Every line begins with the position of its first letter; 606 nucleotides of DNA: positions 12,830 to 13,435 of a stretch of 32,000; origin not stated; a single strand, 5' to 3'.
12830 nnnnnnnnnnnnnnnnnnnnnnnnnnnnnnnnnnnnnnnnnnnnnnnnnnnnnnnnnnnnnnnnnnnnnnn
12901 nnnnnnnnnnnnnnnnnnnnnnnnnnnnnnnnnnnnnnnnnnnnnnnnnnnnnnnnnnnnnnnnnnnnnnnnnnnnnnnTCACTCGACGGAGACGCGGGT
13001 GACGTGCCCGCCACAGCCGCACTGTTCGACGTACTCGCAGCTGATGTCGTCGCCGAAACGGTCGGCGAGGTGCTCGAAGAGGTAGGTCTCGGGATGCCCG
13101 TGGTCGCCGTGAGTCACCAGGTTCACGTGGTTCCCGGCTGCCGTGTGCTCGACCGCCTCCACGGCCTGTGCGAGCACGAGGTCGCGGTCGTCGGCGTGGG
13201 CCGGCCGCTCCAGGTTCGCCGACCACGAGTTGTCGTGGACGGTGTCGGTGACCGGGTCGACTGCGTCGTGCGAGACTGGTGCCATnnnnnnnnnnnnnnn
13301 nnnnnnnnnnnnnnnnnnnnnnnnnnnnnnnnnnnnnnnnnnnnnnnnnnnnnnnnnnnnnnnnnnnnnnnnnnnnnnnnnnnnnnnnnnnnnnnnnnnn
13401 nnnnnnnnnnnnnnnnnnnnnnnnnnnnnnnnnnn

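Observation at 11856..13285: His-rich CGCGG-terminated protein coupled to a radical-SAM/SPASM enzyme under denitrification-type control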

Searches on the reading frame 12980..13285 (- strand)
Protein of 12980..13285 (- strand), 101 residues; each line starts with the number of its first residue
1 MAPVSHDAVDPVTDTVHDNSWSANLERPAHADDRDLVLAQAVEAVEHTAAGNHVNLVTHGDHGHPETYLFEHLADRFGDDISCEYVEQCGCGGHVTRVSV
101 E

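Call 3: search_protein_families(library=ncbifam, proteins=[window:12980-13285:-], max_evalue=0.01)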
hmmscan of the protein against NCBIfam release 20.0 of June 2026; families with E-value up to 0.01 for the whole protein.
window:12980-13285:- (101 aa): 1 family
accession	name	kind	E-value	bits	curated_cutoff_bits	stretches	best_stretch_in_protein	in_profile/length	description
TIGR03995.2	target_X_rSAM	equivalog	7.1e-42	141.7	70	1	18-100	1-83/83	CGCGG family putative rSAM-modified RiPP protein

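Call 4: search_protein_families(library=pfam, proteins=[window:12980-13285:-], max_evalue=0.01)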
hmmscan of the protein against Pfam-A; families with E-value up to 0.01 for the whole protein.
window:12980-13285:- (101 aa): 0 families

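Call 13: find_homologous_proteins(query=window:12980-13285:-)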
Query window:12980-13285:- (101 aa): 875 proteins with E <= 0.001 among 877 candidates; the best 120 are listed.
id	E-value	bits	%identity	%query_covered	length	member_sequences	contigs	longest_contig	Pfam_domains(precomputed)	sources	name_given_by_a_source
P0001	3.1e-62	226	99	100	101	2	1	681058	PF26005.1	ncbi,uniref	ncbi:CGCGG family putative rSAM-modified RiPP protein [Haloarchaeobius sp. TZWSO28]|uniref:CGCGG fam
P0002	2.1e-47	178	79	97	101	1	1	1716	PF26005.1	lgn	-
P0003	8.3e-46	173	79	99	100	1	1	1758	PF26005.1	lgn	-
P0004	3.2e-45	171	78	97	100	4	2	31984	PF26005.1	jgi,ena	-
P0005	3.5e-45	171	73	99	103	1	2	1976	PF26005.1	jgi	jgi:putative CGCGG family rSAM target protein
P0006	3.9e-45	171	77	95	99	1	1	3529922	PF26005.1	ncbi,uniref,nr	ncbi:CGCGG family rSAM-modified RiPP protein [Haloarcula pelagica]|uniref:CGCGG family putative rSAM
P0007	4.7e-45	170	75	100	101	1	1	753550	PF26005.1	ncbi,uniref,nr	ncbi:CGCGG family putative rSAM-modified RiPP protein [Haloarchaeobius amylolyticus]|uniref:CGCGG fa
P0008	1.2e-44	169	78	97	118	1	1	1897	PF26005.1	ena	-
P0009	1.3e-44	169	74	99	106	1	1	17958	PF26005.1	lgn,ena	-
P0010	1.4e-44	169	76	99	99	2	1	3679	PF26005.1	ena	-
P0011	2.5e-44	168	77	97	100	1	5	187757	PF26005.1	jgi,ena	-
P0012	3.6e-44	168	76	99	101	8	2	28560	PF26005.1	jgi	-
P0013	4.1e-44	167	76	98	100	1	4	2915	PF26005.1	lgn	-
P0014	4.3e-44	167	77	98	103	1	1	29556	PF26005.1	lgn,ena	-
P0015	4.4e-44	167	76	99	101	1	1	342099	PF26005.1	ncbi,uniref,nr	ncbi:CGCGG family rSAM-modified RiPP protein (plasmid) [Halorussus salilacus]|uniref:CGCGG family pu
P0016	4.9e-44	167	82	92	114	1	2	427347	PF26005.1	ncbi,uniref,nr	ncbi:CGCGG family rSAM-modified RiPP protein [Halorussus caseinilyticus]|uniref:CGCGG family rSAM-mo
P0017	5.1e-44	167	74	99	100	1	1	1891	PF26005.1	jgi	jgi:putative CGCGG family rSAM target protein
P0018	5.2e-44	167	74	99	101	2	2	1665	PF26005.1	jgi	jgi:putative CGCGG family rSAM target protein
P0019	5.8e-44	167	76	100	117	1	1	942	PF26005.1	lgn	-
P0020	7.1e-44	167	78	100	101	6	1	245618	PF26005.1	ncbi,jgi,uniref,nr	ncbi:CGCGG family putative rSAM-modified RiPP protein [Halobacterium bonnevillei]|uniref:CGCGG famil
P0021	8.6e-44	166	76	97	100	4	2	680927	PF26005.1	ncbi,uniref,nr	ncbi:CGCGG family rSAM-modified RiPP protein [Halorientalis brevis]|uniref:CGCGG family rSAM-modifie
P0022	1.1e-43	166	80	91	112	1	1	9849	PF26005.1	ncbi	ncbi:MAG: CGCGG family rSAM-modified RiPP protein [Halobacteriaceae archaeon]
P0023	1.5e-43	166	76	99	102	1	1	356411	PF26005.1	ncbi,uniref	ncbi:CGCGG family rSAM-modified RiPP protein [Halobacterium yunchengense]|uniref:CGCGG family putati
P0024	1.7e-43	165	77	96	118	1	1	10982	PF26005.1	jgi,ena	-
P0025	1.8e-43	165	76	97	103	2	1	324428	PF26005.1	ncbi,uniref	ncbi:CGCGG family putative rSAM-modified RiPP protein [Halosimplex halobium]|uniref:CGCGG family put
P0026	2.1e-43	165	74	99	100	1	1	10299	PF26005.1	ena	-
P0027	2.6e-43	165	73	99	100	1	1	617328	PF26005.1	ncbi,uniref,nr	ncbi:CGCGG family putative rSAM-modified RiPP protein [Halomarina pelagica]|uniref:CGCGG family puta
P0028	2.8e-43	165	76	96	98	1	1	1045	PF26005.1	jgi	jgi:putative CGCGG family rSAM target protein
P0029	2.8e-43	165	78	97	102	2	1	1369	PF26005.1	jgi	jgi:putative CGCGG family rSAM target protein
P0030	3.1e-43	165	73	100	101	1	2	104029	PF26005.1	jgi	jgi:putative CGCGG family rSAM target protein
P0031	3.3e-43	164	80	92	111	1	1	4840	PF26005.1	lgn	-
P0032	4.9e-43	164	77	96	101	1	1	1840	PF26005.1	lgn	-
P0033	5.4e-43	164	72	100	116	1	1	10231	PF26005.1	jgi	-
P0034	5.6e-43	164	80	90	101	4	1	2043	PF26005.1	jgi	jgi:putative CGCGG family rSAM target protein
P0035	6.7e-43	163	74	96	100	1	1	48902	PF26005.1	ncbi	ncbi:MAG: CGCGG family rSAM-modified RiPP protein [Haloarculaceae archaeon]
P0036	7.5e-43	163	74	99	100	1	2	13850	PF26005.1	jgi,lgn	jgi:putative CGCGG family rSAM target protein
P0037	8.5e-43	163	71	99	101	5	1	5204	PF26005.1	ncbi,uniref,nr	ncbi:hypothetical protein BG842_24300 [Haladaptatus sp. W1]|uniref:CGCGG family putative rSAM-modifi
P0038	8.8e-43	163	75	99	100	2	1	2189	PF26005.1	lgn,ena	-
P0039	9.9e-43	163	74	89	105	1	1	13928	PF26005.1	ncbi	ncbi:MAG: CGCGG family rSAM-modified RiPP protein [Halanaeroarchaeum sp.]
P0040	1.1e-42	163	72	97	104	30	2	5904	PF26005.1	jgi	jgi:putative CGCGG family rSAM target protein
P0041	1.2e-42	163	78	94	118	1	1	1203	PF26005.1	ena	-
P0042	1.3e-42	163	73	99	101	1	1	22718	PF26005.1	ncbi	ncbi:MAG: CGCGG family rSAM-modified RiPP protein [Halobacteriaceae archaeon]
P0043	1.6e-42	162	73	97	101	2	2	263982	PF26005.1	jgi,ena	-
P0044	1.8e-42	162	73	93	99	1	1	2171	PF26005.1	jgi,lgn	jgi:putative CGCGG family rSAM target protein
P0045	1.9e-42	162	71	100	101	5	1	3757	PF26005.1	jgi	-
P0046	2.0e-42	162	74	97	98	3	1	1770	PF26005.1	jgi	jgi:putative CGCGG family rSAM target protein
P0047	2.2e-42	162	71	100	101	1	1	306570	PF26005.1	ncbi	ncbi:CGCGG family putative rSAM-modified RiPP protein [Haladaptatus sp. NG-SE-30]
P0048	2.3e-42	162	73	96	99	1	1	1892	PF26005.1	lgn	-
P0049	2.6e-42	162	69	99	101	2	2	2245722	PF26005.1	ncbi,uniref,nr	ncbi:CGCGG family putative rSAM-modified RiPP protein [Haloarcula laminariae]|uniref:CGCGG family pu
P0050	2.6e-42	162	70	99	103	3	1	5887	PF26005.1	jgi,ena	jgi:putative CGCGG family rSAM target protein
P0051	3.4e-42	161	73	97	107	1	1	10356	PF26005.1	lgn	-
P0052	3.5e-42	161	74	95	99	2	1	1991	PF26005.1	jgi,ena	jgi:putative CGCGG family rSAM target protein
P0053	3.7e-42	161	73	98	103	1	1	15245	PF26005.1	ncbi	ncbi:MAG: CGCGG family rSAM-modified RiPP protein [Haloferacaceae archaeon]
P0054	4.2e-42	161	72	99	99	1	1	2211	PF26005.1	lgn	-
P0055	4.6e-42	161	70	100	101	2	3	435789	PF26005.1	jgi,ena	-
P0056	4.7e-42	161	72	100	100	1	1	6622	PF26005.1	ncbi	-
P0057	4.7e-42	161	76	94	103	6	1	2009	PF26005.1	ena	-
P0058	4.7e-42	161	76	96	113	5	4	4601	PF26005.1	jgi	jgi:putative CGCGG family rSAM target protein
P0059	4.9e-42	161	73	100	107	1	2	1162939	PF26005.1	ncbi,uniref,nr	ncbi:CGCGG family rSAM-modified RiPP protein [Halomarina halobia]|uniref:CGCGG family rSAM-modified 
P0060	5.5e-42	161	77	92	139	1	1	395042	PF26005.1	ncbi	-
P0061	6.0e-42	160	73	99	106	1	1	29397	PF26005.1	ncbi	ncbi:MAG: CGCGG family rSAM-modified RiPP protein [Haloarculaceae archaeon]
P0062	6.5e-42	160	74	97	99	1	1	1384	PF26005.1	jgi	jgi:putative CGCGG family rSAM target protein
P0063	7.5e-42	160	70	100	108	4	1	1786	PF26005.1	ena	-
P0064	8.5e-42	160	76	91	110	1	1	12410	PF26005.1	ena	-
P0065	9.3e-42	160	78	94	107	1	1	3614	PF26005.1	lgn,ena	-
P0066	9.6e-42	160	73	96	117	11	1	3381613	PF26005.1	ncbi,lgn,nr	ncbi:hypothetical protein BV210_15405 [Halorientalis sp. IM1011]|nr:hypothetical protein BV210_15405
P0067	9.9e-42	160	81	88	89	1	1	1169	PF26005.1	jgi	-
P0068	1.1e-41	160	71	100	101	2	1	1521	PF26005.1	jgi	jgi:putative CGCGG family rSAM target protein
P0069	1.1e-41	160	76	96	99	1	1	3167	PF26005.1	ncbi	-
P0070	1.2e-41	159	69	100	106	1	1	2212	PF26005.1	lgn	-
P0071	1.2e-41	159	77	92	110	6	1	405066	PF26005.1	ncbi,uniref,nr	ncbi:CGCGG family rSAM-modified RiPP protein [Halorussus sp. MSC15.2]|uniref:CGCGG family putative r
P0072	1.4e-41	159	71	97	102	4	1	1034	PF26005.1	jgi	jgi:putative CGCGG family rSAM target protein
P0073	1.5e-41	159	73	99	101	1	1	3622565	PF26005.1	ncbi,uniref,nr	ncbi:CGCGG family rSAM-modified RiPP protein [Salinilacihabitans rarus]|uniref:CGCGG family putative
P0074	1.8e-41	159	75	95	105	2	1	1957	PF26005.1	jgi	jgi:putative CGCGG family rSAM target protein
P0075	2.0e-41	159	71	94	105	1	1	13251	PF26005.1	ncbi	ncbi:MAG: CGCGG family rSAM-modified RiPP protein [Haloarculaceae archaeon]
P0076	2.0e-41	159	77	92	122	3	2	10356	PF26005.1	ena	-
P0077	2.0e-41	159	71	100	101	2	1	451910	PF26005.1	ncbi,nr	nr:CGCGG family rSAM-modified RiPP protein [Halorubrum laminariae]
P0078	2.1e-41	159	71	99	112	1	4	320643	PF26005.1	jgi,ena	-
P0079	2.6e-41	158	73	99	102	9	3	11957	PF26005.1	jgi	jgi:putative CGCGG family rSAM target protein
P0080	2.9e-41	158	69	100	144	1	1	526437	PF26005.1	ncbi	-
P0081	2.9e-41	158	77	91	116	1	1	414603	PF26005.1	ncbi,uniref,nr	ncbi:CGCGG family rSAM-modified RiPP protein (plasmid) [Halorussus limi]|uniref:CGCGG family rSAM-mo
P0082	3.2e-41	158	70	99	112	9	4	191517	PF26005.1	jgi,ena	-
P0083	3.3e-41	158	66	100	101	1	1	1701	PF26005.1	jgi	jgi:putative CGCGG family rSAM target protein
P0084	3.4e-41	158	71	97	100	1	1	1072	PF26005.1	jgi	jgi:putative CGCGG family rSAM target protein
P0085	3.6e-41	158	73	97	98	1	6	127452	PF26005.1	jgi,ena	-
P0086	3.7e-41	158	74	96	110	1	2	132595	PF26005.1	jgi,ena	-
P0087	3.7e-41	158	81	92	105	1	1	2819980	PF26005.1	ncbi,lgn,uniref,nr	ncbi:CGCGG family putative rSAM-modified RiPP protein [Halobacterium jilantaiense]|uniref:Putative r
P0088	3.9e-41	158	71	97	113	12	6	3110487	PF26005.1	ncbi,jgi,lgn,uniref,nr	ncbi:CGCGG family rSAM-modified RiPP protein [Halomicrobium sp. ZPS1]|uniref:CGCGG family rSAM-modif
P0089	4.2e-41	158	71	96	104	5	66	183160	PF26005.1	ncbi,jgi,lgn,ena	jgi:putative CGCGG family rSAM target protein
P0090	4.3e-41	158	70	100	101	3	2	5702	PF26005.1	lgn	-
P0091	4.3e-41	158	76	92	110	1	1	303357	PF26005.1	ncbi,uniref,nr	ncbi:CGCGG family putative rSAM-modified RiPP protein [Halorussus pelagicus]|uniref:CGCGG family put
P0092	4.4e-41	158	76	93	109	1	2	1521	PF26005.1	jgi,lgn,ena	-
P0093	4.5e-41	158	74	99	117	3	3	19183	PF26005.1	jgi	jgi:putative CGCGG family rSAM target protein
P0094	4.7e-41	158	76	91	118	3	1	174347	PF26005.1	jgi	jgi:putative CGCGG family rSAM target protein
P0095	4.8e-41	158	70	99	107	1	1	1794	PF26005.1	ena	-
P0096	5.3e-41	157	69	99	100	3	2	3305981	PF26005.1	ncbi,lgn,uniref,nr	ncbi:CGCGG family putative rSAM-modified RiPP protein [Halococcus saccharolyticus]|uniref:CGCGG fami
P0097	6.5e-41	157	77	92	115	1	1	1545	PF26005.1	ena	-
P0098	6.6e-41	157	74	100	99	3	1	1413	PF26005.1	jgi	-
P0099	6.7e-41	157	71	100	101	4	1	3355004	PF26005.1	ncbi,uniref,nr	ncbi:CGCGG family putative rSAM-modified RiPP protein [Halomicrobium urmianum]|uniref:CGCGG family p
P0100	7.0e-41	157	73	96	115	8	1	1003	PF26005.1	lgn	-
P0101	7.1e-41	157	71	97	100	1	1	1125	PF26005.1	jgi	jgi:putative CGCGG family rSAM target protein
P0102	7.5e-41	157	73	97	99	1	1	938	PF26005.1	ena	-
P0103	8.1e-41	157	69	99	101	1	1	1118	PF26005.1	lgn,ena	-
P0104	8.3e-41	157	72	95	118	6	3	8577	PF26005.1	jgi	jgi:putative CGCGG family rSAM target protein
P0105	9.7e-41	157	74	97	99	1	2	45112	PF26005.1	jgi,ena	jgi:putative CGCGG family rSAM target protein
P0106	1.0e-40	156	67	100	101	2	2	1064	PF26005.1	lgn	-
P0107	1.3e-40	156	72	95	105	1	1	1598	PF26005.1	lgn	-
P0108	1.3e-40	156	74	100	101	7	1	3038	PF26005.1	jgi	-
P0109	1.3e-40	156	68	98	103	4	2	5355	PF26005.1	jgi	jgi:putative CGCGG family rSAM target protein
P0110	1.4e-40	156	72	95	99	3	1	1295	PF26005.1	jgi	jgi:putative CGCGG family rSAM target protein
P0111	1.5e-40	156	67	97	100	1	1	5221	PF26005.1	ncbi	ncbi:MAG: CGCGG family rSAM-modified RiPP protein [Haloarculaceae archaeon]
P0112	1.5e-40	156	76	92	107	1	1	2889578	PF26005.1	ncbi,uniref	ncbi:CGCGG family putative rSAM-modified RiPP protein [Halorubrum sp. AS12]|uniref:CGCGG family puta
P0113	1.5e-40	156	74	94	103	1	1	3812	PF26005.1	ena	-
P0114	1.6e-40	156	70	100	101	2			PF26005.1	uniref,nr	uniref:CGCGG family putative rSAM-modified RiPP protein n=1 Tax=Haloprofundus sp. MHR1 TaxID=2572921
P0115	1.6e-40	156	71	100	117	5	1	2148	PF26005.1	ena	-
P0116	1.6e-40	156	69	100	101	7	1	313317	PF26005.1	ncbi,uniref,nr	ncbi:CGCGG family putative rSAM-modified RiPP protein [Haloarcula sediminis]|uniref:CGCGG family put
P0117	1.9e-40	156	71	96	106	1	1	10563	PF26005.1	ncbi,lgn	ncbi:MAG: CGCGG family rSAM-modified RiPP protein [Haloarculaceae archaeon]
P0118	2.0e-40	155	74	94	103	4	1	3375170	PF26005.1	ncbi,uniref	ncbi:CGCGG family rSAM-modified RiPP protein [Haloarcula salina]|uniref:CGCGG family putative rSAM-m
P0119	2.2e-40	155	74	96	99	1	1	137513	PF26005.1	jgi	-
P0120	2.2e-40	155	72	95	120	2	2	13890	PF26005.1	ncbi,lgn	-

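Call 25: search_protein_representatives(protein=window:12980-13285:-)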
Query: 101 residues. Proteins with E-value up to 0.001 (for the whole library): 101; up to 1e-10: 67; up to 1e-30: 4. The best 101 are listed.
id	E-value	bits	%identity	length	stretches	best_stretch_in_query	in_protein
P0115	5.0e-41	155.8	72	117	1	1-100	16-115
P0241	3.6e-39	149.8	67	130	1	5-101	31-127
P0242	5.6e-39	149.2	72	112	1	7-100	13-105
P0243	1.1e-32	129.0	69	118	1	15-101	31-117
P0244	1.7e-30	122.0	67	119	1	4-100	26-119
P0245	2.5e-30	121.4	58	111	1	9-100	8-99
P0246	3.9e-29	117.6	57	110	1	2-101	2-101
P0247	1.2e-28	116.1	60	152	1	5-92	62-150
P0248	1.7e-28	115.5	66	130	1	16-101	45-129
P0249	2.9e-28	114.8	73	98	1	26-101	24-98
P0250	6.2e-28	113.7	59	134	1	11-100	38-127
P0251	2.8e-26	108.4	60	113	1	9-101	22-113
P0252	7.6e-26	107.0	53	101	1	1-101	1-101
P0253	4.3e-25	104.6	56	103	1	10-100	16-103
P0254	8.2e-25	103.7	70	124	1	5-74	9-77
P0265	1.4e-19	86.9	48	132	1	10-99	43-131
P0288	1.2e-13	67.8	44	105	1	7-98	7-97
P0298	1.2e-12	64.7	46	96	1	17-98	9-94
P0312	6.0e-10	55.9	43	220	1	18-98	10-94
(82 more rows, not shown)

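Call 28: find_related_loci(query=A1, collection=genome_contigs, flank=10000)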
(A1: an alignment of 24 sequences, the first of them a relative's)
Query A1 (87 aa) in genome_contigs; peptide patterns used: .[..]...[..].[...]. (x = any residue, [..] = any of these).
392 stretches matched a pattern; 357 encode a relative of the query (tblastn E <= 1e-3); the best 80 are kept; 80 distinct loci.
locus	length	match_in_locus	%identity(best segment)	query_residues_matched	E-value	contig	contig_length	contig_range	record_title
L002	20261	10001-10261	99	1-87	6e-56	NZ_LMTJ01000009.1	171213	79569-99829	Bacillus sp. FJAT-29814 scaffold9, whole genome shotgun sequence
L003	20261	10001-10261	89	1-87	1e-51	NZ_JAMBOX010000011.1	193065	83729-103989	Neobacillus niacini strain MER531 NODE_11_, whole genome shotgun sequence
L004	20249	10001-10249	78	3-85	2e-43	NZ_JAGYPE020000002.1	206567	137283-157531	Neobacillus citreus strain FJAT-50051 scaffold2, whole genome shotgun sequence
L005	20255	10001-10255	72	3-87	2e-41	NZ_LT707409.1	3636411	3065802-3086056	Bacillus dakarensis strain Marseille-P3515T, whole genome shotgun sequence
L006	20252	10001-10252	74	3-86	3e-40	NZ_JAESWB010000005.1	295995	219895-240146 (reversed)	Neobacillus paridis strain YIM B02564 GCM70020047_5, whole genome shotgun sequence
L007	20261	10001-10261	69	1-87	4e-40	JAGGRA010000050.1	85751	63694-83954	Pseudomonas sp. ISL-84 ISL84_51, whole genome shotgun sequence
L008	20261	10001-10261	70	1-87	3e-40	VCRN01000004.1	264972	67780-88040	Bacillus sp. ZZV12-4809 NODE_4_length_264972_cov_39.112, whole genome shotgun sequence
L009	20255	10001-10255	69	3-87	1e-39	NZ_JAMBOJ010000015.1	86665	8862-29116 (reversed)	Cytobacillus firmus strain AMY 5.1.1 NODE_15, whole genome shotgun sequence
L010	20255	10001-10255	68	3-87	9e-40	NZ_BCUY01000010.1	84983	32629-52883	Cytobacillus firmus NBRC 15306, whole genome shotgun sequence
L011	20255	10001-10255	69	3-87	2e-39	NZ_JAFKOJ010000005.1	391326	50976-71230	Bacillus sp. NTK034 NODE_5_length_391326_cov_63.251199, whole genome shotgun sequence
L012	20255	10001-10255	66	3-87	4e-39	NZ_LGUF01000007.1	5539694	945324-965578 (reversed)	Sporosarcina globispora strain DSM 4 scaffold1, whole genome shotgun sequence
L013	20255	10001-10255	69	3-87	3e-39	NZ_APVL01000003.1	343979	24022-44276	Cytobacillus firmus DS1 scaffold3, whole genome shotgun sequence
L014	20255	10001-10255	68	3-87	4e-39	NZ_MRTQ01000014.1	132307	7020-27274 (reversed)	Paenibacillus sp. FSL R5-0490 NODE_14_length_132307_cov_3.48756_ID_4487, whole genome shotgun sequence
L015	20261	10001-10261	67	1-87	9e-39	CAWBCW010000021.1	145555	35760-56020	MAG: uncultured Bacillaceae bacterium isolate MFD02416.bin.3.269 genome assembly, contig: contig_59312, whole genome sho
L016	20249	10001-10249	72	4-86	1e-38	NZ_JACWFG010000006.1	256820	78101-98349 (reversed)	Neobacillus niacini strain PL-B1 PL-B1_contig_6, whole genome shotgun sequence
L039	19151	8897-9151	61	3-87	8e-33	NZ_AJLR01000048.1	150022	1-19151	Schinkia azotoformans LMG 9581 contig48, whole genome shotgun sequence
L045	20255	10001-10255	56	1-85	2e-31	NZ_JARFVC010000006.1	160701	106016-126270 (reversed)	Cytobacillus sp. S13-E01 Scaffold6, whole genome shotgun sequence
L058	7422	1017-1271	51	1-85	1e-29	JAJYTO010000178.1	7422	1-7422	MAG: Bacillota bacterium isolate DX2.bin20 NODE_7997_length_7422_cov_2.569842, whole genome shotgun sequence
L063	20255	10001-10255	54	1-85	2e-29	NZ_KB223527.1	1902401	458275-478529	Calidifontibacillus oryziterrae strain ZYK Scaffold1, whole genome shotgun sequence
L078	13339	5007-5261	48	1-85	2e-27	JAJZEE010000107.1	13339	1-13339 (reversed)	MAG: Bacillota bacterium isolate JA6.bin5 NODE_2250_length_13339_cov_1.941493, whole genome shotgun sequence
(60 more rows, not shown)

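Call 36: find_related_loci(query=window:12980-13285:-, collection=metagenome_contigs, flank=10000)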
Query window:12980-13285:- (101 aa) in metagenome_contigs; peptide patterns used: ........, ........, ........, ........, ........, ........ (x = any residue, [..] = any of these).
600 stretches matched a pattern (row limit reached: there are more); 125 encode a relative of the query (tblastn E <= 1e-3); the best 80 are kept; 80 distinct loci.
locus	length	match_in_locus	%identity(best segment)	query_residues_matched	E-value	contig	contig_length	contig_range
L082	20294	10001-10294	80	4-101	3e-49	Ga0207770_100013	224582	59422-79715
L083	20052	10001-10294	77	4-101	4e-49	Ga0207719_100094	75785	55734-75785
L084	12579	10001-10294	78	4-101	8e-49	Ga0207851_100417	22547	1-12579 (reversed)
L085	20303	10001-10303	74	1-101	6e-48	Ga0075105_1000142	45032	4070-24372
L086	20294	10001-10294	77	4-101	1e-47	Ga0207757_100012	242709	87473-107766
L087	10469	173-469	77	3-101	1e-47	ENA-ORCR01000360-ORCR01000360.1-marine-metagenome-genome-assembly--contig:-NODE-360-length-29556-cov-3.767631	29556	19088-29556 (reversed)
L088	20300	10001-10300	78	1-101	3e-47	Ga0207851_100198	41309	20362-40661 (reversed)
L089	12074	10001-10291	77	4-100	3e-47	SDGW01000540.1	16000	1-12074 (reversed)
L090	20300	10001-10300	76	1-100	2e-47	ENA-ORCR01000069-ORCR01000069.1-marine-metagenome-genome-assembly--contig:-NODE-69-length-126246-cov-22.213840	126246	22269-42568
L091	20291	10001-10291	74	5-101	6e-47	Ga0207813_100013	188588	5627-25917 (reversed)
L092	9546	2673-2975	73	1-101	3e-46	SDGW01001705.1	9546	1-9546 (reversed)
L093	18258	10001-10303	73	2-100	4e-46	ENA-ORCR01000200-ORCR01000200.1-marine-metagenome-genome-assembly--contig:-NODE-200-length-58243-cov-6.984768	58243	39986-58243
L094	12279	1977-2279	73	2-100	4e-46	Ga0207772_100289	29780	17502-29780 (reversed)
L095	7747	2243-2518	81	6-98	2e-45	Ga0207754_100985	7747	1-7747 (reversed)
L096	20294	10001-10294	71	4-101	2e-45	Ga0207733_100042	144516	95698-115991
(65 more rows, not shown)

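Call 47: predict_structure(alignment_id=A2)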
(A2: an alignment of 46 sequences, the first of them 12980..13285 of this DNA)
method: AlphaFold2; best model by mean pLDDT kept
length: 101 residues; sequences in the alignment: 46
mean_pLDDT: 90.5   pTM: 0.81
mean pLDDT of the five models: 90.5, 88.9, 88.0, 86.2, 86.0
residues with pLDDT >= 90: 79; 70-90: 13; 50-70: 3; < 50: 6
segments of 3 or more residues with pLDDT < 50: 1-6
pLDDT, mean of each block of 10 residues (from residue 1): 53 86 93 96 97 96 96 97 95 95 95
secondary structure, 60 per line:
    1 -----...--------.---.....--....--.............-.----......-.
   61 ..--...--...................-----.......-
elements in order: E21-25 H28-31 H34-46 E53-58 H70-80 E81-88 E94-100
